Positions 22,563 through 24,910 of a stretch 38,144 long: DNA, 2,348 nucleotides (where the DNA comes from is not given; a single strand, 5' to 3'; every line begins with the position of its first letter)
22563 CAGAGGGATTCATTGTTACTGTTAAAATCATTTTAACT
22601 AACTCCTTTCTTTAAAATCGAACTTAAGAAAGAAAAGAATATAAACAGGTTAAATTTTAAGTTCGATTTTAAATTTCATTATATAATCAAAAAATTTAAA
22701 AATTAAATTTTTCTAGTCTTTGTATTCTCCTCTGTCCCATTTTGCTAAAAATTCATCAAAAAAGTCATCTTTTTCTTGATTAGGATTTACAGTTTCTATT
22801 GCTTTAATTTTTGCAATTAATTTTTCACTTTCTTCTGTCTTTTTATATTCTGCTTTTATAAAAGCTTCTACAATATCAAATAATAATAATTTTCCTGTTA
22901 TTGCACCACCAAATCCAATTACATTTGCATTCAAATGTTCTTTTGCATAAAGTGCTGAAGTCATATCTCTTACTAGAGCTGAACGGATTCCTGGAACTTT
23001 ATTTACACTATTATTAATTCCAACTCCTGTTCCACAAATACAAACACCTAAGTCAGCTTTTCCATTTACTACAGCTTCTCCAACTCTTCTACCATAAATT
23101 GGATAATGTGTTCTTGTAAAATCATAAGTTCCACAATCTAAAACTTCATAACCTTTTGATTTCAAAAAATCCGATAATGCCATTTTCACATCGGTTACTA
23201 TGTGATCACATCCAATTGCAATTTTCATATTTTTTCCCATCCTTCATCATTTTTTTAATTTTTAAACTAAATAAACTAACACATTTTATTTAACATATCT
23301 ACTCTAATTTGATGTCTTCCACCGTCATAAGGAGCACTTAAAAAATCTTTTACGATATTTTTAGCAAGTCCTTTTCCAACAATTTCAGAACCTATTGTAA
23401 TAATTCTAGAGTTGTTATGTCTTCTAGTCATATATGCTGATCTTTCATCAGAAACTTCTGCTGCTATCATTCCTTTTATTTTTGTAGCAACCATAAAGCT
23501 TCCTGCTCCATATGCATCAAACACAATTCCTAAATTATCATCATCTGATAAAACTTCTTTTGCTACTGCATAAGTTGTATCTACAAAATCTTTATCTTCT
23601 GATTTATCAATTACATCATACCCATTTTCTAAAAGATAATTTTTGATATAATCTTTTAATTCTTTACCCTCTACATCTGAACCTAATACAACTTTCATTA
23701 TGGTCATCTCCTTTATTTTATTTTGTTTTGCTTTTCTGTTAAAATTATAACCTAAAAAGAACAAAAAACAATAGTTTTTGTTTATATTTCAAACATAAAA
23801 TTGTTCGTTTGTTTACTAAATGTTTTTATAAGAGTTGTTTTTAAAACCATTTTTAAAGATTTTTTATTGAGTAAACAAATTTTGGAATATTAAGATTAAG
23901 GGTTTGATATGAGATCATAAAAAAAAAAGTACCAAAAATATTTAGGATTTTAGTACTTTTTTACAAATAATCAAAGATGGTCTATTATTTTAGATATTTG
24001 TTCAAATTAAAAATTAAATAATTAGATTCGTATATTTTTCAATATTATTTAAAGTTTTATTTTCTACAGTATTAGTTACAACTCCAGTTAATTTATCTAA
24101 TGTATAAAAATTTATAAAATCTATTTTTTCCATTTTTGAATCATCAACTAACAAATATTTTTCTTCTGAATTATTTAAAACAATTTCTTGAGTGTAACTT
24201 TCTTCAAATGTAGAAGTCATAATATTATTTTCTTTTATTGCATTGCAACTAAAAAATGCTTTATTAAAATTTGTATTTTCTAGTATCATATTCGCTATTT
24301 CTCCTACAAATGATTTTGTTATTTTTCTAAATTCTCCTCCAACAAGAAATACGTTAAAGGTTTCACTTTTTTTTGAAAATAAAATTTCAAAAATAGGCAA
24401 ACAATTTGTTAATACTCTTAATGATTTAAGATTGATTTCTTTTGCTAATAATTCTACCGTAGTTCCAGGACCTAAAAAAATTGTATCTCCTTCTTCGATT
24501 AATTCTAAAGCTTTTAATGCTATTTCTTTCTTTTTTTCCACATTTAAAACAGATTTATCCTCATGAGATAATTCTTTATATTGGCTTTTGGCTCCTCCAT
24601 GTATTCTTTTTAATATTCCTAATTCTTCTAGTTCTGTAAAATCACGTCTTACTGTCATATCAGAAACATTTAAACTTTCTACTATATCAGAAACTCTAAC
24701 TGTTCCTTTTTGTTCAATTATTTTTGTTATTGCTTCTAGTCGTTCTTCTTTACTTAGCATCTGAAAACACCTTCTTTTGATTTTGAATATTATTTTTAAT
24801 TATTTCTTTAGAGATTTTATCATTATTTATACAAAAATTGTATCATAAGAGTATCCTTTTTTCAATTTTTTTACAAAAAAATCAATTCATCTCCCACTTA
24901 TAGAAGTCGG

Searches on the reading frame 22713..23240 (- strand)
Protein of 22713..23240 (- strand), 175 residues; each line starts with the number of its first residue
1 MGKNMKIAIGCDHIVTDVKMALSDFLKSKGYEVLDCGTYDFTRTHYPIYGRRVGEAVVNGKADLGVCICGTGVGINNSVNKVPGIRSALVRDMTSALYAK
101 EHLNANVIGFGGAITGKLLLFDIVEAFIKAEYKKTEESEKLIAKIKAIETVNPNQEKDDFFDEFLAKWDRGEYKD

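Call 108: search_protein_families(library=pfam, proteins=[window:22713-23240:-], max_evalue=0.1)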
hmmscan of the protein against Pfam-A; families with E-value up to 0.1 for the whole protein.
window:22713-23240:- (175 aa): 2 families
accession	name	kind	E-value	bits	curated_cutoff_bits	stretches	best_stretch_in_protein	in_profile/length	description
PF02502.23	LacAB_rpiB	-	3e-43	147.5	24.7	1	7-145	1-138/138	Ribose/Galactose Isomerase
PF14272.11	Gly_rich_SFCGS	-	0.039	14.4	27.3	1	52-129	37-113/114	Glycine-rich SFCGS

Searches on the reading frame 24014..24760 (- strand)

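Call 108: search_protein_families(library=pfam, proteins=[window:24014-24760:-], max_evalue=0.1)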
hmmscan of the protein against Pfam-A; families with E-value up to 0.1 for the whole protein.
window:24014-24760:- (248 aa): 19 families
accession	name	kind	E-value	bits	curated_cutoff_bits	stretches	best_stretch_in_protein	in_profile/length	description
PF00455.28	DeoRC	-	1.4e-44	152.3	31.8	1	73-230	2-159/160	DeoR C terminal sensor domain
PF08220.18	HTH_DeoR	-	1.2e-20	73.4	21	1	7-60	1-54/57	DeoR-like helix-turn-helix domain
PF08279.18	HTH_11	-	4.2e-07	30.2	25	1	7-51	1-44/55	HTH domain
PF01325.25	Fe_dep_repress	-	0.00011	22.8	26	1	3-50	5-52/60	Iron dependent repressor, N-terminal DNA binding domain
PF01047.28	MarR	-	0.00092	19.5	24.6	1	14-54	11-51/59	MarR family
PF00392.27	GntR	-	0.0013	18.8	27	1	22-56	26-60/64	Bacterial regulatory proteins, gntR family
PF24033.1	DUF7342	-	0.0032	17.9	31.6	1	3-62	2-59/150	Family of unknown function (DUF7342)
PF07900.17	DUF1670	-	0.0039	17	25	0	16-71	101-157/220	Protein of unknown function (DUF1670)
PF01022.26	HTH_5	-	0.022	15.1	22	1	8-51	5-46/47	Bacterial regulatory protein, arsR family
PF10668.15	Phage_terminase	-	0.022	14.9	22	1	8-39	10-41/67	Phage terminase small subunit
PF25213.1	HVO_A0261_N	-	0.03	14.7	35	1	19-55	23-59/86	HVO_A0261 N-terminal domain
PF12116.14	SpoIIID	-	0.036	14.6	27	0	6-44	6-43/82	Stage III sporulation protein D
PF03965.22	Penicillinase_R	-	0.038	14.8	22.6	1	10-70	7-71/115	Penicillinase repressor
PF13730.12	HTH_36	-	0.039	14.2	25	0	23-50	28-55/55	Helix-turn-helix domain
PF04703.18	FaeA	-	0.041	14.6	20.7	1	6-53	4-48/62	FaeA-like protein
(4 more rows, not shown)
